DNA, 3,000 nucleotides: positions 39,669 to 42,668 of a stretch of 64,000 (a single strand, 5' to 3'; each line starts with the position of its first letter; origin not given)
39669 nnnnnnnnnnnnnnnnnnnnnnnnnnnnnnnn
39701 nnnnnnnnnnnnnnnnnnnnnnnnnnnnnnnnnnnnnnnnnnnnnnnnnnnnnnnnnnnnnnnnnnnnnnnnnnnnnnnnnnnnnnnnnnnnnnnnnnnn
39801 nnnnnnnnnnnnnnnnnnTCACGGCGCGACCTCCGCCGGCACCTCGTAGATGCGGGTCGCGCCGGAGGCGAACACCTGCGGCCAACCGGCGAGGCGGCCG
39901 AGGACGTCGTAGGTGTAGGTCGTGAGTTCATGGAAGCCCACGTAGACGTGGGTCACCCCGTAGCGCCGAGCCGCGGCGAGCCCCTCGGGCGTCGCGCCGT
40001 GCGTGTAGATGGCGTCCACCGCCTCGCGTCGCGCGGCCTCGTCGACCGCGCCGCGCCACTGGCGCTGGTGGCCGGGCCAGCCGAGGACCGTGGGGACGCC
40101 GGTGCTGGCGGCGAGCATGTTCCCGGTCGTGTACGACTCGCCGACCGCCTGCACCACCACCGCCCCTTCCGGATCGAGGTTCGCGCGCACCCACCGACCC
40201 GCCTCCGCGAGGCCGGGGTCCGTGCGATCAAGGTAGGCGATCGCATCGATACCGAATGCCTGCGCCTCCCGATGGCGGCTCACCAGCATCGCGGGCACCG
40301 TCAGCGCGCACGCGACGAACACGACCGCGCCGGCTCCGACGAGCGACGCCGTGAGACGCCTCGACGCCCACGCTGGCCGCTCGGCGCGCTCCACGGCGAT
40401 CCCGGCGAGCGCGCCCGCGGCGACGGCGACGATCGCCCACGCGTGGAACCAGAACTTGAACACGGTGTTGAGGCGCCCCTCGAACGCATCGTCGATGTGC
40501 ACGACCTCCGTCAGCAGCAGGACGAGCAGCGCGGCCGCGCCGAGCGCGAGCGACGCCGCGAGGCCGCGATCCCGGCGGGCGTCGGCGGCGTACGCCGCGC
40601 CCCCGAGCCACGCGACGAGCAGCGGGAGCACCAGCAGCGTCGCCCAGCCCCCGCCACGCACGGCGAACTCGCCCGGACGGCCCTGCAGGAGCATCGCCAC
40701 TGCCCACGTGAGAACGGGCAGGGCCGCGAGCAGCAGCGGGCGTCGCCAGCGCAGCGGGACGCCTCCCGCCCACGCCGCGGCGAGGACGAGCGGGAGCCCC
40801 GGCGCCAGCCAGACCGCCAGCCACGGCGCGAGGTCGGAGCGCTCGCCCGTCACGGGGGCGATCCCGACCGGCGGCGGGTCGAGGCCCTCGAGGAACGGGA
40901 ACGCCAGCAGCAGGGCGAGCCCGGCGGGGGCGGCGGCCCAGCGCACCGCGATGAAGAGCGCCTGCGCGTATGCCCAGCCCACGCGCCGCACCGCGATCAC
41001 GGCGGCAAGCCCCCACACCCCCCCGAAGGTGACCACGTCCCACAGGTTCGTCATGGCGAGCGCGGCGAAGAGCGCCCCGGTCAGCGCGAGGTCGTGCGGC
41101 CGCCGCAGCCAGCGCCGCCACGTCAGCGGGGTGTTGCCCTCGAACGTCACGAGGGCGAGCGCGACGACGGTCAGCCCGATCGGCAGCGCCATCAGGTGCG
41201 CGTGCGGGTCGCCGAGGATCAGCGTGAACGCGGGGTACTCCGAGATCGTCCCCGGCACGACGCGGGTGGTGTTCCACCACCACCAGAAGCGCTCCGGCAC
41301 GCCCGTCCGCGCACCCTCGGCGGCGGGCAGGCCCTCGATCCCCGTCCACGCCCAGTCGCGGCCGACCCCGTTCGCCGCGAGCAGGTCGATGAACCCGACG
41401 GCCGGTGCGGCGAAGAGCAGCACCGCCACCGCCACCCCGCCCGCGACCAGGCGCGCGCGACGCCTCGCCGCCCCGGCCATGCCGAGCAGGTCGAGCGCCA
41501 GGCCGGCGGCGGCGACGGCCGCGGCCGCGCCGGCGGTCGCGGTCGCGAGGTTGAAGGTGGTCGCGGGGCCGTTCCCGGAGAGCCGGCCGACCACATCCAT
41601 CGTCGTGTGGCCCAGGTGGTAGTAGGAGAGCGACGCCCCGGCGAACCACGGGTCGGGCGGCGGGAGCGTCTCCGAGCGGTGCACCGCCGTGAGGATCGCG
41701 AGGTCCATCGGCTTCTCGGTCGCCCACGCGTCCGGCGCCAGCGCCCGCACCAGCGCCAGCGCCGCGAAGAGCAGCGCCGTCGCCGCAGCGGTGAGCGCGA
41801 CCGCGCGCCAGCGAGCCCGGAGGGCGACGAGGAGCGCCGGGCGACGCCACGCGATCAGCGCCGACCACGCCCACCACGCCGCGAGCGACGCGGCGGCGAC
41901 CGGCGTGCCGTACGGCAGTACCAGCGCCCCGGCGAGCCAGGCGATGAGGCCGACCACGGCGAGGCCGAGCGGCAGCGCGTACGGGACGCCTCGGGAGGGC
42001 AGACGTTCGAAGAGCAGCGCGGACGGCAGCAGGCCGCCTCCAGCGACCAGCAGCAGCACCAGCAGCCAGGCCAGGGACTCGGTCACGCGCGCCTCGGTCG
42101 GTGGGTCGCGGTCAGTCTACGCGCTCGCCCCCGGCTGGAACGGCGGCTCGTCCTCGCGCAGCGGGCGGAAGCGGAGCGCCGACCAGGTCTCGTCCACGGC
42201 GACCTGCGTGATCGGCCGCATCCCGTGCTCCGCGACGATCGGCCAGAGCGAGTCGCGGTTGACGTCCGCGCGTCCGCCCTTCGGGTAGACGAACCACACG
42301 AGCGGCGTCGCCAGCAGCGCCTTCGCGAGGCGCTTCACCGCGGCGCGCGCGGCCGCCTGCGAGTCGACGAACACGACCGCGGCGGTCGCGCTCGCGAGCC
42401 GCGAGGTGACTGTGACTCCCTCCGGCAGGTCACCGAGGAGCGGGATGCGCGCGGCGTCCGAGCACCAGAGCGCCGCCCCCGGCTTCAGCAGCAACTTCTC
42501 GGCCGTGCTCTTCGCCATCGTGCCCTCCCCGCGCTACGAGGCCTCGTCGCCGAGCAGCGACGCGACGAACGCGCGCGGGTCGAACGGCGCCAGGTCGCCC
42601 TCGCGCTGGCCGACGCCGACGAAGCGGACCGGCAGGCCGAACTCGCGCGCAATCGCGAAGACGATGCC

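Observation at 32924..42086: Translationally coupled DUF2298(YYY)-TIGR03663-UPF0104-FAD oxidoreductase membrane cluster followed by an orphan NuoE/NuoF-like diaphorase pair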

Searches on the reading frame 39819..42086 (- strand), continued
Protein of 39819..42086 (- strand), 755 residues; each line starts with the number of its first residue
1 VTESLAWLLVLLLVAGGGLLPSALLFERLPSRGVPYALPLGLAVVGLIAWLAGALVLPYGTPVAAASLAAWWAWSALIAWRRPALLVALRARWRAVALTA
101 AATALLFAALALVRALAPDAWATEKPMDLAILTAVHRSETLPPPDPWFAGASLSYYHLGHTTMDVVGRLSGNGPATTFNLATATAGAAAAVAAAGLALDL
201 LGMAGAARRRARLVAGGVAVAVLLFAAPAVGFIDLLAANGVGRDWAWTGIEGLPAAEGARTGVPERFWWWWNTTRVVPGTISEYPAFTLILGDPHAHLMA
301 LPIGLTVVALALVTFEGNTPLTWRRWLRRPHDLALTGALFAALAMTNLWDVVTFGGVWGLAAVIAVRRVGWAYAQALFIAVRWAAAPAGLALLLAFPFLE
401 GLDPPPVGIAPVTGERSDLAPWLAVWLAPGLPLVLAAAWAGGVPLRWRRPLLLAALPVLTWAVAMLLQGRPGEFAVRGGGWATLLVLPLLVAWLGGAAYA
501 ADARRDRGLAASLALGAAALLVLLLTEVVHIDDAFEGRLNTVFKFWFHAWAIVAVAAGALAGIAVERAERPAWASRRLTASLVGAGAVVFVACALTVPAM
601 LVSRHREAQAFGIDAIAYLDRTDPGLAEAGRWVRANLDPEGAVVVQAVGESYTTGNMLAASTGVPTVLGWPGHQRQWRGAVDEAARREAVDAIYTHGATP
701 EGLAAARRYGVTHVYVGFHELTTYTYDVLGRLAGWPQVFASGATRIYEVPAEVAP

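Call 50: find_encoding_contigs(protein=P0238, flank=10000, max_places=2)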
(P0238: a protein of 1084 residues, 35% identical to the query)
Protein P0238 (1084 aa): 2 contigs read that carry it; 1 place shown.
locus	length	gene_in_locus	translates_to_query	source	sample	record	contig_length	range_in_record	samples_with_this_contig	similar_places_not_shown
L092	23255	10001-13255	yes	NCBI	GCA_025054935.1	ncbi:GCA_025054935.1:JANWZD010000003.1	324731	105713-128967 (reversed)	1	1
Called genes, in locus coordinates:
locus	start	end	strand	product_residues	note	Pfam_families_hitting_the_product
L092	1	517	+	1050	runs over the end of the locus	PF01055:Glyco_hydro_31_2nd (weak)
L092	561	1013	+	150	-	PF07366:SnoaL, PF12680:SnoaL_2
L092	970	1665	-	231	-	PF00027:cNMP_binding, PF13545:HTH_Crp_2, PF00325:Crp (weak)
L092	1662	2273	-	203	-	-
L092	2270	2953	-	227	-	PF03009:GDPD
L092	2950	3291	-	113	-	-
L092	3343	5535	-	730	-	PF13567:DUF4131, PF03772:Competence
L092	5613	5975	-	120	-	-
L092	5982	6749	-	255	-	-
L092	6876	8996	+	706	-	-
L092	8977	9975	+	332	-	PF13641:Glyco_tranf_2_3, PF00535:Glycos_transf_2, PF10111:Glyco_tranf_2_2, PF13506:Glyco_transf_21, PF13632:Glyco_trans_2_3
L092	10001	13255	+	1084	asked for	PF10060:DUF2298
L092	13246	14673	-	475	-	-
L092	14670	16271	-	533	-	PF13231:PMT_2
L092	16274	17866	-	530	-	PF00682:HMGL-like, PF22617:HCS_D2, PF08502:LeuA_dimer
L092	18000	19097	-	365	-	PF00180:Iso_dh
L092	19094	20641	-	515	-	PF00682:HMGL-like, PF22617:HCS_D2, PF08502:LeuA_dimer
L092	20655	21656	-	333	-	PF02826:2-Hacid_dh_C (faint), PF03446:NAD_binding_2 (weak), PF03807:F420_oxidored (weak), PF07991:KARI_N, PF01450:KARI_C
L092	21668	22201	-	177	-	PF01842:ACT, PF22629:ACT_AHAS_ss, PF13710:ACT_5, PF10369:ALS_ss_C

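Call 55: predict_structure(alignment_id=A2)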
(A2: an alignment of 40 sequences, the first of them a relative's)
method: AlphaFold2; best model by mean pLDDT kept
length: 755 residues; sequences in the alignment: 40
mean_pLDDT: 94.4   pTM: 0.95
mean pLDDT of the five models: 94.4, 93.9, 93.4, 93.3, 93.0
residues with pLDDT >= 90: 658; 70-90: 92; 50-70: 3; < 50: 2
segments of 3 or more residues with pLDDT < 50: none
pLDDT, mean of each block of 10 residues (from residue 1): 97 98 96 98 98 95 98 98 96 97 98 95 92 96 92 89 98 98 98 99 94 98 98 93 86 81 89 93 97 95 98 90 93 97 96 97 95 96 97 95 89 94 97 95 81 97 97 93 97 96 95 98 97 91 97 99 90 86 95 97 91 95 96 96 93 88 94 83 92 97 96 97 96 98 97 58
secondary structure, 60 per line:
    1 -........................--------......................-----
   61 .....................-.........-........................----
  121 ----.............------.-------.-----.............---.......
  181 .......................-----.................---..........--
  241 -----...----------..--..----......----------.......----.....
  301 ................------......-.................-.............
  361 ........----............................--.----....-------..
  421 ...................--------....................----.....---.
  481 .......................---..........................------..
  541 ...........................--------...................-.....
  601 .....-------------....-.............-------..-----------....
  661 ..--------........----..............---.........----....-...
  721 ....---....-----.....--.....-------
elements in order (helices of 4 or more, strands of 3 or more residues): H2-25 H34-55 H61-81 H83-91 H93-116 H125-137 H158-170 H174-203 H209-225 H229-238 H269-274 H285-291 H296-316 H323-328 H330-346 H348-368 H373-400 E408-411 H419-439 H448-467 H472-476 H480-503 H507-528 E529-532 H539-567 H576-594 H596-605 H619-622 H624-636 H657-662 H671-677 H683-696 H700-708 E713-716 H718-724 H728-731 E737-741 E744-748

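Call 59: fold_search(model_id=the predicted structure, library=pdb)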
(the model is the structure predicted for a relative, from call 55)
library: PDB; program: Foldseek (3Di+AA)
matches with E <= 10: 215; with E <= 0.001: 11
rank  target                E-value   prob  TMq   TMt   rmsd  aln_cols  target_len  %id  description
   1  7zli_A                1.5e-05  1.00  0.37  0.42  14.1       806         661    9  Cryo-EM structure of C-mannosyltransferase CeDPY19, in complex with Dol25-P-Man and bound to CMT2-Fab and anti-Fab nan (released 2023-01-11)
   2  5gmy_A                3.0e-05  1.00  0.35  0.32  15.8       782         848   11  Crystal structure of the Archaeoglobus fulgidus oligosaccharyltransferase (O29867_ARCFU) tethered with an acceptor pep (released 2017-02-01)
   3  7zlh_A                4.9e-05  1.00  0.32  0.35  15.4       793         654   10  Cryo-EM structure of C-mannosyltransferase CeDPY19, in apo state, bound to CMT2-Fab and anti-Fab nanobody (released 2023-01-11)
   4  9n9j_I                9.2e-05  1.00  0.37  0.39  13.3       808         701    9  Structure of a GRP94 folding intermediate engaged with a CCDC134- and FKBP11-bound secretory translocon (released 2025-11-19)
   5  7zlg_A                1.3e-04  1.00  0.37  0.41  15.1       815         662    9  Cryo-EM structure of C-mannosyltransferase CeDPY19, in complex with acceptor peptide and bound to CMT2-Fab and anti-Fa (released 2023-01-11)
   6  3wak                  1.5e-04  1.00  0.34  0.31  16.0       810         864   11  Crystal structure of the Archaeoglobus fulgidus oligosaccharyltransferase (O29867_ARCFU) in the apo form (released 2013-10-30)
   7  3waj                  2.5e-04  1.00  0.34  0.33  14.4       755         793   12  Crystal structure of the Archaeoglobus fulgidus oligosaccharyltransferase (O29867_ARCFU) complex with Zn and sulfate (released 2013-10-30)
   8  8pn9_A                6.1e-04  1.00  0.37  0.41  13.0       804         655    9  Structure of human oligosaccharyltransferase OST-A complex bound to NGI-1 (released 2024-05-08)
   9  8if8_B                6.4e-04  1.00  0.42  0.50  16.3       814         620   13  Arabinosyltransferase AftA (released 2023-05-31)
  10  6c26_A                7.9e-04  1.00  0.39  0.44  13.4       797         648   12  The Cryo-EM structure of a eukaryotic oligosaccharyl transferase complex (released 2018-01-31)
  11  8b6l_I                8.2e-04  1.00  0.34  0.36  12.9       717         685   10  Subtomogram average of the human Sec61-TRAP-OSTA-translocon (released 2022-12-07)
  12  7oci_F                1.3e-03  1.00  0.36  0.42  13.5       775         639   12  Cryo-EM structure of yeast Ost6p containing oligosaccharyltransferase complex (released 2022-02-16)
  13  8if8_C                2.8e-03  1.00  0.46  0.56  14.0       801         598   13  Arabinosyltransferase AftA (released 2023-05-31)
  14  6ftg_5                7.3e-03  0.99  0.31  0.35  14.2       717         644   10  Subtomogram average of OST-containing ribosome-translocon complexes from canine rough microsomal membranes (released 2018-03-21)
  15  6qxa_B                1.3e-02  0.18  0.10  0.11  27.3       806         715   12  Structure of membrane bound pyrophosphatase from Thermotoga maritima in complex with imidodiphosphate and N-[(2-amino- (released 2019-04-10)
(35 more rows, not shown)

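Call 98: find_encoding_contigs(protein=P0206, flank=8000, max_places=2)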
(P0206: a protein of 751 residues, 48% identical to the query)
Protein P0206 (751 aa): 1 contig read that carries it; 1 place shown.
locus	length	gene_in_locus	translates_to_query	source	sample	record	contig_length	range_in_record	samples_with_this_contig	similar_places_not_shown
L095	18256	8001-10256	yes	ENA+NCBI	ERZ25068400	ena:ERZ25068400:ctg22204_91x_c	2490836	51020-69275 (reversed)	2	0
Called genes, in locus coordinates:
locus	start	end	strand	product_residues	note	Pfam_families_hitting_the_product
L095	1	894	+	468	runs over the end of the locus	PF02355:SecD_SecF_C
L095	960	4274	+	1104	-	PF13086:AAA_11, PF13245:AAA_19 (faint), PF13604:AAA_30 (weak), PF13086:AAA_11 (weak), PF13087:AAA_12, PF04480:DUF559 (weak), PF18741:MTES_1575 (weak)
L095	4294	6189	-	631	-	PF00009:GTP_EFTU, PF01926:MMR_HSR1 (weak), PF03144:GTP_EFTU_D2, PF25461:Beta-barrel_SelB, PF09107:WHD_3rd_SelB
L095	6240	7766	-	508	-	PF13589:HATPase_c_3 (weak)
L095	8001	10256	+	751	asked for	PF10060:DUF2298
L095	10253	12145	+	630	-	PF13231:PMT_2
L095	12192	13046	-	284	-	-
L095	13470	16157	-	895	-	PF17764:PriA_3primeBD, PF00270:DEAD, PF04851:ResIII, PF00271:Helicase_C (faint), PF18074:PriA_C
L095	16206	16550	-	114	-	PF01245:Ribosomal_L19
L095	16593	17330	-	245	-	PF01746:tRNA_m1G_MT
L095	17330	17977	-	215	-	PF00994:MoCF_biosynth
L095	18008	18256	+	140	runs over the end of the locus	PF02381:MraZ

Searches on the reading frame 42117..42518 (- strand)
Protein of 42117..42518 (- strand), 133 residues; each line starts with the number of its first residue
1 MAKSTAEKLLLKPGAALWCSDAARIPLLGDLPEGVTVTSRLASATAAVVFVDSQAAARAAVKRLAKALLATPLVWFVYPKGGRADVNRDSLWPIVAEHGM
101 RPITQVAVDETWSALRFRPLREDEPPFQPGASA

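Call 7: search_protein_families(library=pfam, proteins=[window:42117-42518:-], max_evalue=0.01)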
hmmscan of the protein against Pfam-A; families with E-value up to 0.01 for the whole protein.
window:42117-42518:- (133 aa): 0 families
